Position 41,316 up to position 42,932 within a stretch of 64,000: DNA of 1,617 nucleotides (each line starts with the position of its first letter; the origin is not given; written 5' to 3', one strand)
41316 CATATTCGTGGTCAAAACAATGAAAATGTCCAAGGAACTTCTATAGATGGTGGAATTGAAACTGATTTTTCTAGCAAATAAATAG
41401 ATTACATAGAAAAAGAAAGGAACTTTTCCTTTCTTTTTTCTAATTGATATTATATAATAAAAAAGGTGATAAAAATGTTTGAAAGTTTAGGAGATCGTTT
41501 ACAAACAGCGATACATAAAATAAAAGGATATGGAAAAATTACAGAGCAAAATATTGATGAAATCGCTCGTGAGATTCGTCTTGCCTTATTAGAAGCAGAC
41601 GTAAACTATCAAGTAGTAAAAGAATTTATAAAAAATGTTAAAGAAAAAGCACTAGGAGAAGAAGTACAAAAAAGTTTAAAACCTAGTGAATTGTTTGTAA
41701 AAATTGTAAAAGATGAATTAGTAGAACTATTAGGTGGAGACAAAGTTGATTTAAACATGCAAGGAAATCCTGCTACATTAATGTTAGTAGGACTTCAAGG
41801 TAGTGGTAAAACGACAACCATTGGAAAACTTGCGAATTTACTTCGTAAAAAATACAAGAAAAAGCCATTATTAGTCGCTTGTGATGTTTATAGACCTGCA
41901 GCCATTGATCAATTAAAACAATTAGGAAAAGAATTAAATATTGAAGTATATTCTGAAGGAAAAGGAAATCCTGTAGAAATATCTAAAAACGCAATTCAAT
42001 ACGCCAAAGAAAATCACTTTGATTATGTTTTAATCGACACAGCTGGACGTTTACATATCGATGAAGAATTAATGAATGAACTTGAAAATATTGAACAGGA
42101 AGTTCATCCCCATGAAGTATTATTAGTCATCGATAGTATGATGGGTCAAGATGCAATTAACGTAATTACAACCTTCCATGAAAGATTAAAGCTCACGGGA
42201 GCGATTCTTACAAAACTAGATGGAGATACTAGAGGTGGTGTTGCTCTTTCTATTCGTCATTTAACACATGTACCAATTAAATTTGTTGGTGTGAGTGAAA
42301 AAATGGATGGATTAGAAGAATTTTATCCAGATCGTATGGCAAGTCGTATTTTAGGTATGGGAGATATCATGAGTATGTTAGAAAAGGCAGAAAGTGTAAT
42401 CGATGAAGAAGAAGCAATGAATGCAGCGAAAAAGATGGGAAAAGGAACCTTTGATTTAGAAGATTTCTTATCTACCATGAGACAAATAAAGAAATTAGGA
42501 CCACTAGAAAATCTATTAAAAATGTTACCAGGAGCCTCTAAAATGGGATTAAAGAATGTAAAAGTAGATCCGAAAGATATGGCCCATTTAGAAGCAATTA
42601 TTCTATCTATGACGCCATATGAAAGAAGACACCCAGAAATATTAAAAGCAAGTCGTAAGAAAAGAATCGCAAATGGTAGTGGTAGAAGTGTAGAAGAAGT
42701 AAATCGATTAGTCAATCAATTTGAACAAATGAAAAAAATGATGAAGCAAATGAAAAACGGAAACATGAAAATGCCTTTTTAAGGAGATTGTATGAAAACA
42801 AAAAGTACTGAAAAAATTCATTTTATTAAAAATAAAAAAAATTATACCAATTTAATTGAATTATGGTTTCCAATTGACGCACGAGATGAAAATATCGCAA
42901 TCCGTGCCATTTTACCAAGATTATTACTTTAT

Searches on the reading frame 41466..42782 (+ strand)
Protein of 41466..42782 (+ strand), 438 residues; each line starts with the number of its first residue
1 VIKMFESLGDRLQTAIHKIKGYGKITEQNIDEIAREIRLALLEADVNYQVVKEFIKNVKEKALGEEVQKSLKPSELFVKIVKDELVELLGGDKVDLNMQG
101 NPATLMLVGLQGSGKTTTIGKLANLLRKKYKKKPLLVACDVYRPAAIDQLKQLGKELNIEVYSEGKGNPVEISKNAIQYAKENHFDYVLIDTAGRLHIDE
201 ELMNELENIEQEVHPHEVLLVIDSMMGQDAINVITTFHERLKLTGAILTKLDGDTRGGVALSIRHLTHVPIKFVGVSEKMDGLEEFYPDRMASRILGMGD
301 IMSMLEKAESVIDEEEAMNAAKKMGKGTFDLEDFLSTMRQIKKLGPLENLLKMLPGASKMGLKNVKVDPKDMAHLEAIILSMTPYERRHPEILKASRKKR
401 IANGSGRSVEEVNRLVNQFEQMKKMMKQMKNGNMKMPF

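Call 3: search_protein_families(library=pfam, proteins=[window:41466-42782:+], max_evalue=0.01)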
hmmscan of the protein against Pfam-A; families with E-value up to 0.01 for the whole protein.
window:41466-42782:+ (438 aa): 15 families
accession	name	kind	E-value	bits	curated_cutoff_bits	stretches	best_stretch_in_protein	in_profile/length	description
PF00448.28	SRP54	-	1.7e-77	260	22.7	1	103-297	2-196/196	SRP54-type protein, GTPase domain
PF02978.25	SRP_SPB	-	4.6e-35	120.3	27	1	328-426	1-91/91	Signal peptide binding domain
PF02881.24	SRP54_N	-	3.1e-23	82.2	22.4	1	8-85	1-75/75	SRP54-type protein, helical bundle domain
PF13401.12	AAA_22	-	2.9e-06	28.1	27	1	104-217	7-117/130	AAA domain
PF02492.25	cobW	-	3.4e-05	24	20.7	1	105-247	3-148/180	CobW/HypB/UreG, nucleotide-binding domain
PF06414.18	Zeta_toxin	-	0.00024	21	22.3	1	96-193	10-104/199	Zeta toxin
PF04851.21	ResIII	-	0.00049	20.5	22.5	1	100-164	21-83/164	Type III restriction enzyme, res subunit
PF13614.12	AAA_31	-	0.00071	20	27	0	112-141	12-40/177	AAA domain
PF01656.29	CbiA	-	0.00077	19.9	25.4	1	112-256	9-88/125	CobQ/CobB/MinD/ParA nucleotide binding domain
PF13191.12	AAA_16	-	0.00098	20.1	32.6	1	99-225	21-141/167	AAA ATPase domain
PF01158.23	Ribosomal_L36e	-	0.0013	19.4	27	1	379-430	44-95/96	Ribosomal protein L36e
PF13207.12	AAA_17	-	0.0019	18.9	27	1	108-221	1-108/136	AAA domain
PF03029.23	ATP_bind_1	-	0.0024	18.2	27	0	108-129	2-23/240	Conserved hypothetical ATP binding protein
PF13479.12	AAA_24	-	0.0077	16.5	27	0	103-210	3-92/195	AAA domain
PF13245.12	AAA_19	-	0.0099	16.5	25.1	0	102-223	11-97/134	AAA domain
